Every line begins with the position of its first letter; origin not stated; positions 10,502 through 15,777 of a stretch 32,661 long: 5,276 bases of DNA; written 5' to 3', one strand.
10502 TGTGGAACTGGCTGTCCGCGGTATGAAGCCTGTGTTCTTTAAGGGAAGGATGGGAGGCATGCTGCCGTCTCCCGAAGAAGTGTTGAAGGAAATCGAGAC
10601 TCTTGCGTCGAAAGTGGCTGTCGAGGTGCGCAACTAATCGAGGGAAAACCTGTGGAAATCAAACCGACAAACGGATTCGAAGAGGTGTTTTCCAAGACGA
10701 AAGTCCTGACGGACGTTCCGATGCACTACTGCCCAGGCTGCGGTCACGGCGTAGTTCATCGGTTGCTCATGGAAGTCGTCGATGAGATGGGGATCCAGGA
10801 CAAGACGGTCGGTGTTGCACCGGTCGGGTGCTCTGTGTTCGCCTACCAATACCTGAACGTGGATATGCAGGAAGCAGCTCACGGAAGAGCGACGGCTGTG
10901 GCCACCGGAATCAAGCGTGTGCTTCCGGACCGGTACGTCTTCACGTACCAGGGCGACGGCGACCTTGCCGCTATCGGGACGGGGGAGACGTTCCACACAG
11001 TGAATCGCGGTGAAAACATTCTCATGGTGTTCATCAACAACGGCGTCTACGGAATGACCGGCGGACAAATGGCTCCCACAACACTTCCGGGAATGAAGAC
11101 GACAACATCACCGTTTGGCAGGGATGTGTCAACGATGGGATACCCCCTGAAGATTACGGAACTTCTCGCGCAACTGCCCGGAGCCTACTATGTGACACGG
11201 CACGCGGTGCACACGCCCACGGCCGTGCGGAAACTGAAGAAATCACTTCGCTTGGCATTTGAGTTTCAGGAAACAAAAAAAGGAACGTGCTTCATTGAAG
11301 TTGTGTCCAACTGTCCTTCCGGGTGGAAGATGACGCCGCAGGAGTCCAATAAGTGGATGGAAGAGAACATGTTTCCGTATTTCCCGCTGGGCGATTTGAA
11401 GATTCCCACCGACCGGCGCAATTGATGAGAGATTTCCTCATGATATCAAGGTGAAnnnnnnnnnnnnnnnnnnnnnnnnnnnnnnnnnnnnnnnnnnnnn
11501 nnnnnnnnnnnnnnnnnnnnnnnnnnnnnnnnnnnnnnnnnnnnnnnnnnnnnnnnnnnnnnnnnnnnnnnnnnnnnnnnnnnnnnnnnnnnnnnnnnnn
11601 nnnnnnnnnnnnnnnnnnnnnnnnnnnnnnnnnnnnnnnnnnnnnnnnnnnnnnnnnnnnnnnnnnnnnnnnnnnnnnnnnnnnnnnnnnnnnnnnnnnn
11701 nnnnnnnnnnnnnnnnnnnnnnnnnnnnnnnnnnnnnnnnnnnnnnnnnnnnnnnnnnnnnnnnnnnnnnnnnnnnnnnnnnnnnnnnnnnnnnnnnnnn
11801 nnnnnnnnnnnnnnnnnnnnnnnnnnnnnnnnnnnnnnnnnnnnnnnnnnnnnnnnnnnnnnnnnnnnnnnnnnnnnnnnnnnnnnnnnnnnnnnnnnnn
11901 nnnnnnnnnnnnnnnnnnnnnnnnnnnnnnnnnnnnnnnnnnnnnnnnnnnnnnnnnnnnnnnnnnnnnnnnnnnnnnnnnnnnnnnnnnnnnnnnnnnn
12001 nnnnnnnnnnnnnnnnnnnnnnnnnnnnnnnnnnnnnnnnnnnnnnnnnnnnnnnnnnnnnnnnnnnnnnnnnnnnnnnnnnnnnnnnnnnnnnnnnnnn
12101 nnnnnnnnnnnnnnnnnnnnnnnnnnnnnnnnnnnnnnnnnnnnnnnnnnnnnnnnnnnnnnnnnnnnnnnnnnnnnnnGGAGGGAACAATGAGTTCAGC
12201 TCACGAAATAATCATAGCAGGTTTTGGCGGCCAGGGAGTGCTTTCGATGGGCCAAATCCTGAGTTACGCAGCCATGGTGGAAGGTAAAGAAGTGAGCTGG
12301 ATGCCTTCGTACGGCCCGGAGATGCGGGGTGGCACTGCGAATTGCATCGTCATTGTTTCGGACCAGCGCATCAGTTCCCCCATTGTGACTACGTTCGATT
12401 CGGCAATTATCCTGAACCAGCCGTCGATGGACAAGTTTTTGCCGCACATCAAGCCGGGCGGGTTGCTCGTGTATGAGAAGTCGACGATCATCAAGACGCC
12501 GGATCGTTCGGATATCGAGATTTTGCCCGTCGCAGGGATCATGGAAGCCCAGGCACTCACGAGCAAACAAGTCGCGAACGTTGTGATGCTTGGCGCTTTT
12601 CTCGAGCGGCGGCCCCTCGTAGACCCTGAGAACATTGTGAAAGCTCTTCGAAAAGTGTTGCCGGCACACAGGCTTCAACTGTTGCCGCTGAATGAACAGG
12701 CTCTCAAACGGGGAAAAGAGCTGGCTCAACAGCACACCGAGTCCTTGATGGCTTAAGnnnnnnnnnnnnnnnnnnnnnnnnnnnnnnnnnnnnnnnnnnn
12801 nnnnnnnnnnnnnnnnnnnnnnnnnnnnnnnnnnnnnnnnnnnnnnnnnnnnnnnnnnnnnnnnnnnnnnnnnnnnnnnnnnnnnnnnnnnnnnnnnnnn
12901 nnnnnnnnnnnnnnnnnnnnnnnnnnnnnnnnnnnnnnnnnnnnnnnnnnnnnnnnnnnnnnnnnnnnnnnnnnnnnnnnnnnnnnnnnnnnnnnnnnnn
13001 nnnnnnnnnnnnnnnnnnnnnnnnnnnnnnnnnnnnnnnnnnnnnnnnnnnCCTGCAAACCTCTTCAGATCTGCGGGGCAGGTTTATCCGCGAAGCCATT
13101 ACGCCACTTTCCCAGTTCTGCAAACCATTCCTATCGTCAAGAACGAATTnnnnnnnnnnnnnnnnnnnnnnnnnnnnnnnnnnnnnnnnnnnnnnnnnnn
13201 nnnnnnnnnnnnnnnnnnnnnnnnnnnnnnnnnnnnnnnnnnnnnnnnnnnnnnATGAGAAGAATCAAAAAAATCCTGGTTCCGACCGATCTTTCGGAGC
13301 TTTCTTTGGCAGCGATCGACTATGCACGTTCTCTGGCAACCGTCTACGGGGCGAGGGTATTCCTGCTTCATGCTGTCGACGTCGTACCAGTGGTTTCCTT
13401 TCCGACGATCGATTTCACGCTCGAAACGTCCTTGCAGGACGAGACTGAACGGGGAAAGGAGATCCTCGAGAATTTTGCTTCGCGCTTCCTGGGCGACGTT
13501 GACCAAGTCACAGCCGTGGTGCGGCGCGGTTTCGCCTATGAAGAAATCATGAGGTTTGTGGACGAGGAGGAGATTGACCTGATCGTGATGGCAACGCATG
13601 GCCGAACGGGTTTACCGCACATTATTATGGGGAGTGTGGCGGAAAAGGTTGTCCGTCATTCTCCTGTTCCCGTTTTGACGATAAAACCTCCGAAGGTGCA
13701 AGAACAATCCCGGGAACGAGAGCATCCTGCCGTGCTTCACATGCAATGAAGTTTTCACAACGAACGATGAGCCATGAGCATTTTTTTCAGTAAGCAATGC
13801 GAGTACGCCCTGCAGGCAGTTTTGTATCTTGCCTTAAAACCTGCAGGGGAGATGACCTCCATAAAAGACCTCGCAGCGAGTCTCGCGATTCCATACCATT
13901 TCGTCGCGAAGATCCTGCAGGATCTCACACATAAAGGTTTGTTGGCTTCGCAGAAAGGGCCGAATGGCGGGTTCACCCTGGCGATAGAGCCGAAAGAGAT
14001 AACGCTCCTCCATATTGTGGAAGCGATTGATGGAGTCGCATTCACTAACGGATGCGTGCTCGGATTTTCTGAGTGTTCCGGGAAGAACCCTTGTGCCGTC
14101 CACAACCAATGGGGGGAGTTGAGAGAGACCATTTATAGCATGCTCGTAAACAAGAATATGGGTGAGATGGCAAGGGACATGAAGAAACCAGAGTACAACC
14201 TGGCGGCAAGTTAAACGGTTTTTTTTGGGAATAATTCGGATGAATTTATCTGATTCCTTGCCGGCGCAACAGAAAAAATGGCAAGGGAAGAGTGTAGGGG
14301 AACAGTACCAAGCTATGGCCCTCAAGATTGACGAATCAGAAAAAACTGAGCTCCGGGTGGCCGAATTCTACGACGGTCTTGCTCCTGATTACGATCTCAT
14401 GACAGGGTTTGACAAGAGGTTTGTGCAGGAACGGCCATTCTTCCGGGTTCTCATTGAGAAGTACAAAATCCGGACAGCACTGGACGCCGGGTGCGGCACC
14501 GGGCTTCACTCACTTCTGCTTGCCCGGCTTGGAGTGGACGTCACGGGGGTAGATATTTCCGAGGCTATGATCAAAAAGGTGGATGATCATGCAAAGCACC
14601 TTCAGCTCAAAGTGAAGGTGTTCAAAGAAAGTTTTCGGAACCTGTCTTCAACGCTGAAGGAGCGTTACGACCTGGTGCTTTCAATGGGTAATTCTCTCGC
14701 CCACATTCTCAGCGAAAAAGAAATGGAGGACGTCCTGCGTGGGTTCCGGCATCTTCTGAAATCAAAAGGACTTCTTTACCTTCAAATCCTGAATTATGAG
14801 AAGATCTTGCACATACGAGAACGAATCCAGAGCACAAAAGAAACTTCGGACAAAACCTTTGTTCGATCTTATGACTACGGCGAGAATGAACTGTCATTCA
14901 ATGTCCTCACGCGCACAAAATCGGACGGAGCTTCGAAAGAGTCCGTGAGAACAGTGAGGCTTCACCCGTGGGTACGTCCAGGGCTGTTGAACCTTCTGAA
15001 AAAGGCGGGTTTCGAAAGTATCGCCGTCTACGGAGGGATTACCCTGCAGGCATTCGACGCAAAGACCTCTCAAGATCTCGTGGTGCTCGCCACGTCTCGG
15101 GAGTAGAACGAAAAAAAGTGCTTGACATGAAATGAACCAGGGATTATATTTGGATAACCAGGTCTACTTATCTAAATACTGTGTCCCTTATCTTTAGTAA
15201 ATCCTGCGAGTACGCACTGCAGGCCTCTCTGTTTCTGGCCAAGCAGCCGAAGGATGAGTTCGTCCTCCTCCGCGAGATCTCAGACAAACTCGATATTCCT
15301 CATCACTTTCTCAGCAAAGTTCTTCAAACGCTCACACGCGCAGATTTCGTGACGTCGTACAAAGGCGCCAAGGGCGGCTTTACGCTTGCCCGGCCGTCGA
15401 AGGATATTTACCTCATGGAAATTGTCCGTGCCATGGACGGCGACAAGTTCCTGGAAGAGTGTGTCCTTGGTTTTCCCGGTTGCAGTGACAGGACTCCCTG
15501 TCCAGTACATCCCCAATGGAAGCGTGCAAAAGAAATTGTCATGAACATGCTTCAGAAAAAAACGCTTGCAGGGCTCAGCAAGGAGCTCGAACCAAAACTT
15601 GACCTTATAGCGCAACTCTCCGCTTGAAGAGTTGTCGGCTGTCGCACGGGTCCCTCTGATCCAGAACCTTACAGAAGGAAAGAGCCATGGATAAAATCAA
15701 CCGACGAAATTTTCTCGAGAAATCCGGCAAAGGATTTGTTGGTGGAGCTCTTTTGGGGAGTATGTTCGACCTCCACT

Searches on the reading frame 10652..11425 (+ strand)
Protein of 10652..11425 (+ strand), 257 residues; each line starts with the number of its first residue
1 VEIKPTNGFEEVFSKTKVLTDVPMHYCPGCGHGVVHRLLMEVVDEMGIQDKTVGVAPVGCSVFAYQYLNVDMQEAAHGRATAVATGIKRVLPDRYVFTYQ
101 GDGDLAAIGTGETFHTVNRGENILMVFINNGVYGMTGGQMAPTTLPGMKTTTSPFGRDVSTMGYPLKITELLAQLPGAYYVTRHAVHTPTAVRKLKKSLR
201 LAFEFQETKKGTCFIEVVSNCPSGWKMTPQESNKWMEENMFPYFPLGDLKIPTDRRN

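Call 71: search_protein_families(library=pfam, proteins=[window:10652-11425:+], max_evalue=0.00001)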
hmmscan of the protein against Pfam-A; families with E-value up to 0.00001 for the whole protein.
window:10652-11425:+ (257 aa): 1 family
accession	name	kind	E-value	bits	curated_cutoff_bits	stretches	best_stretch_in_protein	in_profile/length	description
PF02775.26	TPP_enzyme_C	-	1.7e-19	70.5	21.9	1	64-217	18-151/151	Thiamine pyrophosphate enzyme, C-terminal TPP binding domain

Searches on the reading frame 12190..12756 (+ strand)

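Call 71: search_protein_families(library=pfam, proteins=[window:12190-12756:+], max_evalue=0.00001)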
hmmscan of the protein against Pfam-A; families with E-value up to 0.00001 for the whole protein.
window:12190-12756:+ (188 aa): 1 family
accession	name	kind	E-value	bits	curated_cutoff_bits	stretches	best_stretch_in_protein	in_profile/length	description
PF01558.24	POR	-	1.3e-34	120.3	27.4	1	13-176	1-172/173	Pyruvate ferredoxin/flavodoxin oxidoreductase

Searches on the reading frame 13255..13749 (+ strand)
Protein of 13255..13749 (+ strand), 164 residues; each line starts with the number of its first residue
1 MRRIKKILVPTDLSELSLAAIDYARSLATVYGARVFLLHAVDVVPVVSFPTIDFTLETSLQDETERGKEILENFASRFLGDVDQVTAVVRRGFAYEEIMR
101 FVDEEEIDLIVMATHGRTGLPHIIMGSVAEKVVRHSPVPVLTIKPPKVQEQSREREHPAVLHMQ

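Call 31: search_protein_families(library=pfam, proteins=[window:13255-13749:+])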
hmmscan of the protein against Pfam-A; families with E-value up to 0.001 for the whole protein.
window:13255-13749:+ (164 aa): 1 family
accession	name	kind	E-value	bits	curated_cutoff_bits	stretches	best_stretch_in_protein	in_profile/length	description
PF00582.32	Usp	-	2e-33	116.4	24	1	4-144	2-141/141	Universal stress protein family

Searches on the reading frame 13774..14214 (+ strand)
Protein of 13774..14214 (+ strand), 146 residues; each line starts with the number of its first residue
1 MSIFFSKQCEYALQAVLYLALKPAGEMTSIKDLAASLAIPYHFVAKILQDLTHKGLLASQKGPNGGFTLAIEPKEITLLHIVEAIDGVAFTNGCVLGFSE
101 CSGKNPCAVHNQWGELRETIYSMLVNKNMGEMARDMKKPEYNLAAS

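Call 4: search_protein_families(library=pfam, proteins=[window:13774-14214:+])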
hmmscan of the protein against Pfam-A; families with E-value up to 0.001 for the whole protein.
window:13774-14214:+ (146 aa): 1 family
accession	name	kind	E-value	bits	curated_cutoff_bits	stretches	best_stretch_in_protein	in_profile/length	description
PF02082.26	Rrf2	-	3.5e-31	108.5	30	1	6-134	2-131/132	Iron-dependent Transcriptional regulator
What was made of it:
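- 13774..14214 (+): Rrf2-family regulator, paralogue a, with a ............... Cys triad. Pfam Rrf2 at 3.5e-31 (call 4).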

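Call 50: search_protein_families(library=ncbifam, proteins=[window:13774-14214:+], max_evalue=0.001)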
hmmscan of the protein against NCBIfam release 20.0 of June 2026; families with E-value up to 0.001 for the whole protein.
window:13774-14214:+ (146 aa): 7 families
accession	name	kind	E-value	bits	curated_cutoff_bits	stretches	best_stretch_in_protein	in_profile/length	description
TIGR00738.1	rrf2_super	superfamily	2.1e-30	105.3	73.3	1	5-132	3-130/132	Rrf2 family transcriptional regulator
TIGR02944.1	suf_reg_Xantho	equivalog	4.1e-18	66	110.65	1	6-132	5-130/130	SUF system Fe-S cluster assembly regulator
TIGR02010.1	IscR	equivalog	2.2e-16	59.9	207.55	1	8-133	6-130/135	Fe-S cluster assembly transcriptional regulator IscR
NF008110.0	PRK10857.1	equivalog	2.1e-13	50.4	275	1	8-134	6-131/164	Fe-S cluster assembly transcriptional regulator IscR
NF008886.0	PRK11920.1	equivalog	9.7e-13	48.1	193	1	6-132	4-130/153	iron-responsive transcriptional regulator RirA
NF008240.0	PRK11014.1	equivalog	2.2e-12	47.2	182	1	9-135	7-130/141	nitric oxide-sensing transcriptional repressor NsrR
NF047409.1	Cys_reg_CymR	equivalog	2.1e-10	40.8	195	1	6-138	4-129/139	cysteine metabolism transcriptional regulator CymR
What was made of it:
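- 13774..14214 (+): NCBIfam gives only the Rrf2 superfamily; IscR and NsrR models score below cutoff (call 50).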

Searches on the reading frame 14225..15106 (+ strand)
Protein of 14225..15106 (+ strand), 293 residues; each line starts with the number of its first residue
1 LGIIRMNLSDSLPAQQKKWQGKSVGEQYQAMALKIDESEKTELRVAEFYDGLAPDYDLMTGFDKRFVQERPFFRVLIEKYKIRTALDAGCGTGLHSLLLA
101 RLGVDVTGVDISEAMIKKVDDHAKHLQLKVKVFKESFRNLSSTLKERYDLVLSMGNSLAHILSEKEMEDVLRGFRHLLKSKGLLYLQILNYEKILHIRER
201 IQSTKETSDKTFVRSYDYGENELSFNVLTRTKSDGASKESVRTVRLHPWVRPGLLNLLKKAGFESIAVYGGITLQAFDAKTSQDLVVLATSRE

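Call 4: search_protein_families(library=pfam, proteins=[window:14225-15106:+])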
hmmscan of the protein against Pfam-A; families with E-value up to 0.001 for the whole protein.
window:14225-15106:+ (293 aa): 8 families
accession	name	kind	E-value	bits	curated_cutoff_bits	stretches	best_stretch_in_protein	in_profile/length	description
PF13649.12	Methyltransf_25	-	2.7e-19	70.1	27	1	86-182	2-97/97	Methyltransferase domain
PF08241.18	Methyltransf_11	-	6.1e-15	56.1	21.2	1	86-185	1-94/95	Methyltransferase domain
PF13847.12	Methyltransf_31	-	1.8e-14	54.1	27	1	84-202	6-123/145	Methyltransferase domain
PF08242.18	Methyltransf_12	-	2.3e-14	54.4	30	1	86-184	1-98/98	Methyltransferase domain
PF13489.12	Methyltransf_23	-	5.7e-11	42.9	27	1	85-196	26-124/164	Methyltransferase domain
PF03848.20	TehB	-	9.6e-09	35.4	20.4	1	84-154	33-102/193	Tellurite resistance protein TehB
PF05175.20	MTS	-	8.2e-05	22.7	23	1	81-185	31-137/170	Methyltransferase small domain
PF06325.19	PrmA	-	0.0006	19.8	22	1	83-164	163-241/296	Ribosomal protein L11 methyltransferase (PrmA)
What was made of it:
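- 14225..15106 (+): SAM-dependent methyltransferase between the two Rrf2 genes; whether it belongs to the system is uncertain. Pfam Methyltransf_25 and _11 (call 4).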

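Call 50: search_protein_families(library=ncbifam, proteins=[window:14225-15106:+], max_evalue=0.001)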
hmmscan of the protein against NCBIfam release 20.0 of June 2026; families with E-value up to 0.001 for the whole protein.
window:14225-15106:+ (293 aa): 36 families (the best 25 are shown)
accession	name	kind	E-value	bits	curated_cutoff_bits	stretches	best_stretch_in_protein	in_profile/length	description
NF051855.1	GlySarMtaseBact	equivalog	1.1e-25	90.8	350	1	39-272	11-238/259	glycine/sarcosine N-methyltransferase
TIGR01983.1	UbiG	equivalog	2.8e-15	56.2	102.95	1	81-192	49-157/228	bifunctional 2-polyprenyl-6-hydroxyphenol methylase/3-demethylubiquinol 3-O-methyltransferase UbiG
NF043040.1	corrin_prot_MT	hypoth_equivalog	3.9e-14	52.6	180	1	83-185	43-146/216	corrinoid protein-associated methyltransferase CpaM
TIGR02021.1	BchM-ChlM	equivalog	2.5e-13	50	158.9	1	80-172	53-141/218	magnesium protoporphyrin IX methyltransferase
NF041820.1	daptide_MTase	equivalog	3.2e-11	43.2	175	1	85-264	40-223/243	daptide-type RiPP biosynthesis methyltransferase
NF008992.0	PRK12335.1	equivalog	3e-10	39.7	303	1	78-154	119-193/289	SAM-dependent methyltransferase TehB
TIGR02072.1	BioC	equivalog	1.2e-09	38.4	184.95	1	79-212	32-157/244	malonyl-ACP O-methyltransferase BioC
NF045649.1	2X_seleno_MduS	exception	1.9e-09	36.9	380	1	78-185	38-146/338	methyltransferase domain-containing selenoprotein MduS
NF011529.0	PRK14968.1-3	equivalog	1.7e-08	34.1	162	1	81-152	34-103/198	putative methyltransferase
TIGR00477.1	tehB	equivalog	2.5e-08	33.6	219.5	1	85-154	77-144/238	tellurite resistance methyltransferase TehB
NF008264.0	PRK11036.1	equivalog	5.5e-08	32.6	366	1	84-195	47-156/261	tRNA uridine 5-oxyacetic acid(34) methyltransferase CmoM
NF041537.1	ArsM_AhpD_UU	exception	5.5e-08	32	510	1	83-203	78-199/345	arsenite methyltransferase/AhpD domain selenoprotein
NF045882.1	PLipidMtase_Leg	equivalog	6.4e-08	32.6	390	1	45-132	6-92/207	phospholipid N-methyltransferase PmtA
NF041536.1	ArsM_DUF2284_UU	exception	1.3e-07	30.3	575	1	84-203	79-199/459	arsenite methyltransferase/DUF2284 domain selenoprotein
NF008405.0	PRK11207.1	equivalog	1.6e-07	31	218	1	82-174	31-120/198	tellurite resistance methyltransferase TehB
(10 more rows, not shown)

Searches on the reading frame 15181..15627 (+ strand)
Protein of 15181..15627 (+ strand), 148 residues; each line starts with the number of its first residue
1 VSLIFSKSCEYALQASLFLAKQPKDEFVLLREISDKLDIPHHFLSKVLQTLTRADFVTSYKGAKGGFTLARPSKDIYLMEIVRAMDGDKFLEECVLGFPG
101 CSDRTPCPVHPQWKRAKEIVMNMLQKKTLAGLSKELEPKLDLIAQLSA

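Call 4: search_protein_families(library=pfam, proteins=[window:15181-15627:+])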
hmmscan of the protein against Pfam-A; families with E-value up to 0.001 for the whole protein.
window:15181-15627:+ (148 aa): 1 family
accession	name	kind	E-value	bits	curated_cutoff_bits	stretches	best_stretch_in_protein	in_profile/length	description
PF02082.26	Rrf2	-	1.9e-31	109.4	30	1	6-134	2-131/132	Iron-dependent Transcriptional regulator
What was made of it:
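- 15181..15627 (+): Rrf2-family regulator, paralogue b, directly upstream of alpha. Pfam Rrf2 at 1.9e-31 (call 4).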

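Call 50: search_protein_families(library=ncbifam, proteins=[window:15181-15627:+], max_evalue=0.001)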
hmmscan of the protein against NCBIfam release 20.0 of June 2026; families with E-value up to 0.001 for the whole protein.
window:15181-15627:+ (148 aa): 7 families
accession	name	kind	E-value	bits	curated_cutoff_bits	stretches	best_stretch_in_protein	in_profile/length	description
TIGR00738.1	rrf2_super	superfamily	3.9e-33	114.1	73.3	1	5-132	3-130/132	Rrf2 family transcriptional regulator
TIGR02944.1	suf_reg_Xantho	equivalog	1.3e-20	74.1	110.65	1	5-130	4-128/130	SUF system Fe-S cluster assembly regulator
TIGR02010.1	IscR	equivalog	2.3e-18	66.3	207.55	1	9-133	7-130/135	Fe-S cluster assembly transcriptional regulator IscR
NF008240.0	PRK11014.1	equivalog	2.2e-15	56.9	182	1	9-143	7-138/141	nitric oxide-sensing transcriptional repressor NsrR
NF047409.1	Cys_reg_CymR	equivalog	2.5e-14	53.6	195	1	7-135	5-126/139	cysteine metabolism transcriptional regulator CymR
NF008886.0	PRK11920.1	equivalog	1.3e-13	50.9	193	1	6-135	4-133/153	iron-responsive transcriptional regulator RirA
NF008110.0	PRK10857.1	equivalog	6.2e-11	42.3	275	1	9-135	7-132/164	Fe-S cluster assembly transcriptional regulator IscR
